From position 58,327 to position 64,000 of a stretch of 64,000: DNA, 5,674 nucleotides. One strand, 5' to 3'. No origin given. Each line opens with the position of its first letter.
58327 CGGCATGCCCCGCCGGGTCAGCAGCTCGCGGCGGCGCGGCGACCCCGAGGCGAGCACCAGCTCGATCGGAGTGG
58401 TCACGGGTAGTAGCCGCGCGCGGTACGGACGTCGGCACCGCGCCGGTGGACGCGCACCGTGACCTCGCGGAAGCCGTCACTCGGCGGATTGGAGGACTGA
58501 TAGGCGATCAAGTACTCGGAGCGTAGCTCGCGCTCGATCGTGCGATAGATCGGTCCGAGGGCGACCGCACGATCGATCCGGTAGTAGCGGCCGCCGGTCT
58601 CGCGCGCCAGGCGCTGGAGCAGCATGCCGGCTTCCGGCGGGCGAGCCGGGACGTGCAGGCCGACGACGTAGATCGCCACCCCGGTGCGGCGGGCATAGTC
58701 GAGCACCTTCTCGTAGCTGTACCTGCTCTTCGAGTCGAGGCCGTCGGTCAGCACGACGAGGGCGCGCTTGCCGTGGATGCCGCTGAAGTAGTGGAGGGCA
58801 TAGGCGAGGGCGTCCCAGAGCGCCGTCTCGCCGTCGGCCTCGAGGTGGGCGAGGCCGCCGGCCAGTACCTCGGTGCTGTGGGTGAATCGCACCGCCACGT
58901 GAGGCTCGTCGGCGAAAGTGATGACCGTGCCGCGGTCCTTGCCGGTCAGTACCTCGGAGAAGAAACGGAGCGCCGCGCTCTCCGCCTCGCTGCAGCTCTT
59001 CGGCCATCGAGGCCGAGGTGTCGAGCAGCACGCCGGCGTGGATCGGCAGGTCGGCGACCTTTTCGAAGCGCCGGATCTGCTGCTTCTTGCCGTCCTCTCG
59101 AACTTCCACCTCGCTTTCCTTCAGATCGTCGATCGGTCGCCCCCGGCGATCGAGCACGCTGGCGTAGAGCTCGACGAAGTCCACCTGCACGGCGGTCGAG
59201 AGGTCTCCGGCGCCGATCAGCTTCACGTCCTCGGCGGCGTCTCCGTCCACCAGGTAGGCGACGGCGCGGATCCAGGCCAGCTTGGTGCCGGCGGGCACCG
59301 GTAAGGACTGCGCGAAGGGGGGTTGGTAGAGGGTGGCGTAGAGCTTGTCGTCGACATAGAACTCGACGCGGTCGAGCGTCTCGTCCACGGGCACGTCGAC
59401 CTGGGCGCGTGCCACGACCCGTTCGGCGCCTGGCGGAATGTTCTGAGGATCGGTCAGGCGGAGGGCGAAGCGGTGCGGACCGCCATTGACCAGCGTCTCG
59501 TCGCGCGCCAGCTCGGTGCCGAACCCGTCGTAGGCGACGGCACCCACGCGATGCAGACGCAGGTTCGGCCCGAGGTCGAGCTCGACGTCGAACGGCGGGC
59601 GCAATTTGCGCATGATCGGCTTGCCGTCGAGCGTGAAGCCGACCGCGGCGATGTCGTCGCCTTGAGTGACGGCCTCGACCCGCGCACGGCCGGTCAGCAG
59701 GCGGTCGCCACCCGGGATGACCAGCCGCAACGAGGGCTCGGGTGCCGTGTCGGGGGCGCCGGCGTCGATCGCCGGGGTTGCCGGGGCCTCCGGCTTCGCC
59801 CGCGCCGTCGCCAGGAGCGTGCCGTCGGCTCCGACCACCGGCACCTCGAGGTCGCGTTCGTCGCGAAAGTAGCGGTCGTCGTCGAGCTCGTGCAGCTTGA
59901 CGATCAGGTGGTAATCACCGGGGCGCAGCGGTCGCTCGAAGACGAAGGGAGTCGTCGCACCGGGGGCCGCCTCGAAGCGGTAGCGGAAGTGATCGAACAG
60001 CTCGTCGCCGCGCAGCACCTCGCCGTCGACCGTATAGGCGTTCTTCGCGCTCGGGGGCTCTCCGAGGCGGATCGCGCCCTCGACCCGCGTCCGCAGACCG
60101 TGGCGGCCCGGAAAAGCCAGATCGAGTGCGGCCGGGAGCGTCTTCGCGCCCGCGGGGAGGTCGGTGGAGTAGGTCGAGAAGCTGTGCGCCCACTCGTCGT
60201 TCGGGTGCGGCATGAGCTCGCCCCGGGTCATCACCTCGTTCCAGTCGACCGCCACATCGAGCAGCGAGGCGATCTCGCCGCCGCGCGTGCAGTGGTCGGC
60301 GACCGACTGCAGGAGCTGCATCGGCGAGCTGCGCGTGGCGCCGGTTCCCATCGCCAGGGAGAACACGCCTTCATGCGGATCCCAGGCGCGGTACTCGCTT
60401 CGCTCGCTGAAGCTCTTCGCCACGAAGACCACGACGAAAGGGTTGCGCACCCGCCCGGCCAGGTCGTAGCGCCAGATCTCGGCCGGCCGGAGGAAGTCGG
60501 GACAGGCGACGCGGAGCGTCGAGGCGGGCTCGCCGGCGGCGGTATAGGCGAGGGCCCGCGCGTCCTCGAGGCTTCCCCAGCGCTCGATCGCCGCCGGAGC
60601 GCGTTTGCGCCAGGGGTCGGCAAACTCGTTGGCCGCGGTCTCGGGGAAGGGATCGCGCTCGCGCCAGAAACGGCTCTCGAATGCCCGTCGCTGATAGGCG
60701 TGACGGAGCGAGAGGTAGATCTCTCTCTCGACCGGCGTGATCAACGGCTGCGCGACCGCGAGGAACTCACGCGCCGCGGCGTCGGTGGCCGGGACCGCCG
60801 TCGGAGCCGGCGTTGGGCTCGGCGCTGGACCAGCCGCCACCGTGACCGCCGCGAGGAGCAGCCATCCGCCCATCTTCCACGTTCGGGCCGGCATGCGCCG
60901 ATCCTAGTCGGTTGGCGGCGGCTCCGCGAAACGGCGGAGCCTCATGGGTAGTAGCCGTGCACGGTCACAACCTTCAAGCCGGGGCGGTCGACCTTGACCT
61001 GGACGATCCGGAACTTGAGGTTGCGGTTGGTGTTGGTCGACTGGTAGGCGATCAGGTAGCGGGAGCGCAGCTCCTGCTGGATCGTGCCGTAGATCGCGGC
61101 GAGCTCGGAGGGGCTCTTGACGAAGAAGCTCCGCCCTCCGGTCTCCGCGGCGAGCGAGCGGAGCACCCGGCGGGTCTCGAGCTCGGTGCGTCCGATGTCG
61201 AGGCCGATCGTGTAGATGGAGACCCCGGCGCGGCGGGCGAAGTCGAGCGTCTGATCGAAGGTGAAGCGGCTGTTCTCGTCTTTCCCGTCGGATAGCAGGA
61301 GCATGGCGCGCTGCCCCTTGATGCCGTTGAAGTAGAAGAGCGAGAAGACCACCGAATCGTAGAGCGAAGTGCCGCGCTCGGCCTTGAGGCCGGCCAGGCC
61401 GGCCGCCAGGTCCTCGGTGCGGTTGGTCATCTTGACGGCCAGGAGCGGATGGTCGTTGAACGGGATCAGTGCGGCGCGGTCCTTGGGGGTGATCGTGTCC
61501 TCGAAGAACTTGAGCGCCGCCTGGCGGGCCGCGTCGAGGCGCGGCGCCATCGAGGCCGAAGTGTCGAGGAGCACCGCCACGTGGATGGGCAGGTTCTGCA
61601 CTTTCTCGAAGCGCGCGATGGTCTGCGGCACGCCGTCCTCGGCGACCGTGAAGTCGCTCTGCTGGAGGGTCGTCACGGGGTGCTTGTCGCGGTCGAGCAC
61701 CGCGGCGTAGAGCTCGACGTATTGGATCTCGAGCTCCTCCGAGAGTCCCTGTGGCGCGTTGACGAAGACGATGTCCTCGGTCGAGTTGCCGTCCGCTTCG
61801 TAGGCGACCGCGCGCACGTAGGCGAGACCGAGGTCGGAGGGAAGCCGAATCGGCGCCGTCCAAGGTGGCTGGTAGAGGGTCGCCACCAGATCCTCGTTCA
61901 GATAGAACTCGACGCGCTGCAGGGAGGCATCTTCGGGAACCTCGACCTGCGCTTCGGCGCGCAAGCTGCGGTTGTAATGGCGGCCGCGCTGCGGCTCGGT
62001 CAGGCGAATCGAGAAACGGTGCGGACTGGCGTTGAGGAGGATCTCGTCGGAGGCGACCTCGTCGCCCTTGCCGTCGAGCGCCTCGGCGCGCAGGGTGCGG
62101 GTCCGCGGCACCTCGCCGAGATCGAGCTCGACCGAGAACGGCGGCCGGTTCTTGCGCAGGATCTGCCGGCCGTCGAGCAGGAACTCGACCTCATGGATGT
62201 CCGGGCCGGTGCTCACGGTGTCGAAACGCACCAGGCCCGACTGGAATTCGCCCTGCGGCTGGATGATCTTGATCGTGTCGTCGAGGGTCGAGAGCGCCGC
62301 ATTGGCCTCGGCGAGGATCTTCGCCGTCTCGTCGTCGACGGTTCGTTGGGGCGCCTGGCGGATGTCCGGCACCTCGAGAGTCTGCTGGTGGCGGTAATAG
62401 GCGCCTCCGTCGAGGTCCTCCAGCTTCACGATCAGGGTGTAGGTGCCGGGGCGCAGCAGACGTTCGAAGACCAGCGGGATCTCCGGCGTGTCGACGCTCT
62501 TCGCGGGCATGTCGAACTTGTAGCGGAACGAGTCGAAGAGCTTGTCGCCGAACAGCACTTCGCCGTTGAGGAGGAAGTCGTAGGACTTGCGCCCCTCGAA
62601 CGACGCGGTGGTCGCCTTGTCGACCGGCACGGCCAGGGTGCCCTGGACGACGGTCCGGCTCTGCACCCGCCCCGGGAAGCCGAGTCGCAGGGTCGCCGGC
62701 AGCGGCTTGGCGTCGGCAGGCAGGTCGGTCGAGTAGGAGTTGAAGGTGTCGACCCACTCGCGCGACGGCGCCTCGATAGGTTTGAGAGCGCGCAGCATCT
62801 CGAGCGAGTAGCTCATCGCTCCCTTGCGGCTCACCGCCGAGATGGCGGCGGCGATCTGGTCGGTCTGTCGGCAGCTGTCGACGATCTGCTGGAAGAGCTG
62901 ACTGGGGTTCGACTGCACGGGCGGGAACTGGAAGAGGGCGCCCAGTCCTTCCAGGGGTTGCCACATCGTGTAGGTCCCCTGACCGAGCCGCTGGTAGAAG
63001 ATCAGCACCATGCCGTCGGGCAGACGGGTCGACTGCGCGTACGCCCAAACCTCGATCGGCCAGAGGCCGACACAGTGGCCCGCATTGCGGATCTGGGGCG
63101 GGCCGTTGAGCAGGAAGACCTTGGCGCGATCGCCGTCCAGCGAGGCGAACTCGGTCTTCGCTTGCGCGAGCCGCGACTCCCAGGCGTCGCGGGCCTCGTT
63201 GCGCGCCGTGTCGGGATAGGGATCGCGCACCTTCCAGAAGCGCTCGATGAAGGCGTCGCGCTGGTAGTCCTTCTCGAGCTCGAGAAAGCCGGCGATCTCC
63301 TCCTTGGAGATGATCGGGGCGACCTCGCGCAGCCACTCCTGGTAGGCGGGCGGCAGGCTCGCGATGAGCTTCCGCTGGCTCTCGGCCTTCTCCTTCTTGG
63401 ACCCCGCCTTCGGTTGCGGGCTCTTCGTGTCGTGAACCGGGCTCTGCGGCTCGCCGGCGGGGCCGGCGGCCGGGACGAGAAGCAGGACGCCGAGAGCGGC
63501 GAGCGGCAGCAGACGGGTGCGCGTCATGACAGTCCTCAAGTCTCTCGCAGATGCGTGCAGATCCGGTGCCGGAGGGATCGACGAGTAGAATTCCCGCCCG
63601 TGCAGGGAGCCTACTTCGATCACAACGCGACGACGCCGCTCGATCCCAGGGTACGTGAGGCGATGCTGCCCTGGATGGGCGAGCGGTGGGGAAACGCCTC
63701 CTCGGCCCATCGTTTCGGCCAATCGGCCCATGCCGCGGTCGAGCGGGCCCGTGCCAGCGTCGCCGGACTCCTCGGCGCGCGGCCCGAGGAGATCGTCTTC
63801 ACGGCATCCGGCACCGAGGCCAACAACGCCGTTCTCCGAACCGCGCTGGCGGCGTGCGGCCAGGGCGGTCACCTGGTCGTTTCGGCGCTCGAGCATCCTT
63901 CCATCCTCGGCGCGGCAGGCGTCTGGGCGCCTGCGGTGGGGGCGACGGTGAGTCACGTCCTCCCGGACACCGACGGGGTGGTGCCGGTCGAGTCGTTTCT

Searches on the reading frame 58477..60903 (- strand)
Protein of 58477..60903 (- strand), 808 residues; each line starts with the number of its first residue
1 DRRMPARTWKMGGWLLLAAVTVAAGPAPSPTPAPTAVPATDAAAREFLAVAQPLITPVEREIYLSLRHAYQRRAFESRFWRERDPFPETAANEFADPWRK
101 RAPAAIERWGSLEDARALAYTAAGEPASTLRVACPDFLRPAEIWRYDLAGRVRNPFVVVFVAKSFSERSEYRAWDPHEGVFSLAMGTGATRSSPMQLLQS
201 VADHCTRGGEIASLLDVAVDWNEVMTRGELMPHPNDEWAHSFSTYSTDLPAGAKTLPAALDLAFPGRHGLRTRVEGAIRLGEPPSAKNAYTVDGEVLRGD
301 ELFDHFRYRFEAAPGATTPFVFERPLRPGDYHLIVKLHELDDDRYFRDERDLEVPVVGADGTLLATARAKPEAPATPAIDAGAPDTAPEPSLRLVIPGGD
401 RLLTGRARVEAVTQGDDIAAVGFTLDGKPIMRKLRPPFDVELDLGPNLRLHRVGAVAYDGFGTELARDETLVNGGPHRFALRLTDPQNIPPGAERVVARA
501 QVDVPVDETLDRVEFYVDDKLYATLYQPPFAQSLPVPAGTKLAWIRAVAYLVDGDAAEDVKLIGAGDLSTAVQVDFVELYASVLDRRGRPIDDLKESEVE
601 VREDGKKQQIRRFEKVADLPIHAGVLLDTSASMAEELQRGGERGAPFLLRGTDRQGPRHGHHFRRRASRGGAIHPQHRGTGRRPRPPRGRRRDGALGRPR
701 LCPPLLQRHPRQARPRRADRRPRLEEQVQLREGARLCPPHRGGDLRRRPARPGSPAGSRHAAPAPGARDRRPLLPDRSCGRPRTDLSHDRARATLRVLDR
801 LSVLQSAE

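Call 53: search_protein_families(library=ncbifam, proteins=[window:58477-60903:-], max_evalue=1e-10)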
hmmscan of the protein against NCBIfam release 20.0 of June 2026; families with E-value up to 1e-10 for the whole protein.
window:58477-60903:- (808 aa): 1 family
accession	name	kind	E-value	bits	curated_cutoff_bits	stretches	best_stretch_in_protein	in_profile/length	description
TIGR03436.1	acidobact_VWFA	subfamily_domain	2e-13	50.5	81.25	1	571-645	4-91/324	VWA domain-containing protein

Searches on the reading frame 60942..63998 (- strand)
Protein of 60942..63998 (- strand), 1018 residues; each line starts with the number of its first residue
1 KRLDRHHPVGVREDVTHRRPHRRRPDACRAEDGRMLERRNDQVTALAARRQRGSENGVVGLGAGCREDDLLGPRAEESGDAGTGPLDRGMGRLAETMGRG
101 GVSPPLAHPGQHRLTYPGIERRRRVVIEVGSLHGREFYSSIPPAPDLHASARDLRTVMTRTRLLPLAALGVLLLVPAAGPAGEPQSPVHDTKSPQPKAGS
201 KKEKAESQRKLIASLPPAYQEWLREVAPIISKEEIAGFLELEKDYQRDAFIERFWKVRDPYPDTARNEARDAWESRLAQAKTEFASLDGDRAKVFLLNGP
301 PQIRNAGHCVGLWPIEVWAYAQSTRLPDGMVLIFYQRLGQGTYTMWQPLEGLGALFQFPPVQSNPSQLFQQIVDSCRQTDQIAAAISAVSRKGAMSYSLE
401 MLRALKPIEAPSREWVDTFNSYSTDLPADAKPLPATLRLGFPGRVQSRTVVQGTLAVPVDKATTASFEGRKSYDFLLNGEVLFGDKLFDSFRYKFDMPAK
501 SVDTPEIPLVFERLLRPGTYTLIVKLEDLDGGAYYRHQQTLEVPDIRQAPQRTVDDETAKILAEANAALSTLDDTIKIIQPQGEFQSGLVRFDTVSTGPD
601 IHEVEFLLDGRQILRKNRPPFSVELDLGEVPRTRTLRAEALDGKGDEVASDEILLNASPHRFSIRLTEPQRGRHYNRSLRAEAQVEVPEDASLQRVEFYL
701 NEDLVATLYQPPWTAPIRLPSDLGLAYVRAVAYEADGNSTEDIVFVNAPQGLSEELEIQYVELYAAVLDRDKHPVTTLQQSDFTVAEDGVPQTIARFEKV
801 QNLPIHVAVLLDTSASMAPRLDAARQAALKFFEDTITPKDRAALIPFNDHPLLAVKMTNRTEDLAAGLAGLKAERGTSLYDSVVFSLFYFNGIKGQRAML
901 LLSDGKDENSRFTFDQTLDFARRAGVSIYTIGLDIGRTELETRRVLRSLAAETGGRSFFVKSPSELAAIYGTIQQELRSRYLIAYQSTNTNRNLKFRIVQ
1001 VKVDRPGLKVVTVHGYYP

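Call 53: search_protein_families(library=ncbifam, proteins=[window:60942-63998:-], max_evalue=1e-10)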
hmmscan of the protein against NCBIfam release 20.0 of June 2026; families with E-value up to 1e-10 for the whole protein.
window:60942-63998:- (1018 aa): 2 families
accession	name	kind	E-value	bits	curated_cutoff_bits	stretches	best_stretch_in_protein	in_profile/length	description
TIGR03436.1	acidobact_VWFA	subfamily_domain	2.1e-53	181.9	81.25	1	758-1017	7-322/324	VWA domain-containing protein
TIGR04514.1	GWxTD_dom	domain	9.5e-13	48.6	28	1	223-320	3-104/105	GWxTD domain-containing protein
